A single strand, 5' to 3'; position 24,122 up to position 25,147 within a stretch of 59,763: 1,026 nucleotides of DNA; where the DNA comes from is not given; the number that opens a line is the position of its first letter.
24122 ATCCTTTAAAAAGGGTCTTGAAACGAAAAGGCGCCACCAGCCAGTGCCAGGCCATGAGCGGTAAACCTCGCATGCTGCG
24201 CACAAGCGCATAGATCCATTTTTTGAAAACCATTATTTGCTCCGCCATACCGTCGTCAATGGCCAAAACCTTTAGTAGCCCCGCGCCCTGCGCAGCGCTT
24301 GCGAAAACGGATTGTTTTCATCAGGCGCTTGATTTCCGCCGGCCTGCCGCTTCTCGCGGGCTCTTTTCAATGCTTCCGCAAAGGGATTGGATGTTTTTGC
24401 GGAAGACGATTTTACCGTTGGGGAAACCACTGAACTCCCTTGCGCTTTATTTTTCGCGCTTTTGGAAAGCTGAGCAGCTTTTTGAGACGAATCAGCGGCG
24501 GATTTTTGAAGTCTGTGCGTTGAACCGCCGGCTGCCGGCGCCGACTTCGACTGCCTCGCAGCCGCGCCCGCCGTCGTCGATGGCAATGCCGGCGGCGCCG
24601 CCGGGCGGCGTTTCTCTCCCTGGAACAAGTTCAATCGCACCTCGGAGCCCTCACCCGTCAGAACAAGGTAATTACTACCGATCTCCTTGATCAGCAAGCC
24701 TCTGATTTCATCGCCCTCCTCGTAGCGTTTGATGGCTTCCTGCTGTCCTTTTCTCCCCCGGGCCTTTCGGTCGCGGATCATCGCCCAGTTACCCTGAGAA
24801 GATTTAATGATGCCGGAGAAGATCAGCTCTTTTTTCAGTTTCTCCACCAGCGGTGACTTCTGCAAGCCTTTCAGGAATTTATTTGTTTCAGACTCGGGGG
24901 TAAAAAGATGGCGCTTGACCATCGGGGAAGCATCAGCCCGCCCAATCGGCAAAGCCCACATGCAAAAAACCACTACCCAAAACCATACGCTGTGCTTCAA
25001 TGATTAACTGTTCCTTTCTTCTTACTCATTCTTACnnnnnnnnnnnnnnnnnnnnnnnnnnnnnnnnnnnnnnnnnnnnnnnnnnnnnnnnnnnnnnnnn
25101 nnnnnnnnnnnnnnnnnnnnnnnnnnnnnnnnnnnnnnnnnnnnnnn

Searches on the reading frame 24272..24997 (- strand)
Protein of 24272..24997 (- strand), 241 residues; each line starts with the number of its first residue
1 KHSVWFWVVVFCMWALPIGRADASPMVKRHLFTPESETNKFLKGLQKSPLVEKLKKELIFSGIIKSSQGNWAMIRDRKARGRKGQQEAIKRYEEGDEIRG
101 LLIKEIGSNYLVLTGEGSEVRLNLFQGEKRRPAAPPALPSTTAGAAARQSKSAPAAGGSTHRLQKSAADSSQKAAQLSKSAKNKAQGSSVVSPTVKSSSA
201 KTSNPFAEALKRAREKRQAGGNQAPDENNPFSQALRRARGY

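Call 6: search_protein_families(library=pfam, proteins=[window:24272-24997:-], max_evalue=0.01)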
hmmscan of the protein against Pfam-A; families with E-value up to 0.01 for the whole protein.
window:24272-24997:- (241 aa): 0 families

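Call 61: search_protein_families(library=ncbifam, proteins=[window:24272-24997:-], max_evalue=0.01)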
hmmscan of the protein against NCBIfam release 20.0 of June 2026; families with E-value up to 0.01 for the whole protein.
window:24272-24997:- (241 aa): 1 family
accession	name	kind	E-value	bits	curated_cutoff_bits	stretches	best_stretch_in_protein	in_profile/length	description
NF041515.1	GspC_delta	equivalog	7e-06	26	150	1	90-173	129-207/311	type II secretion system protein GspC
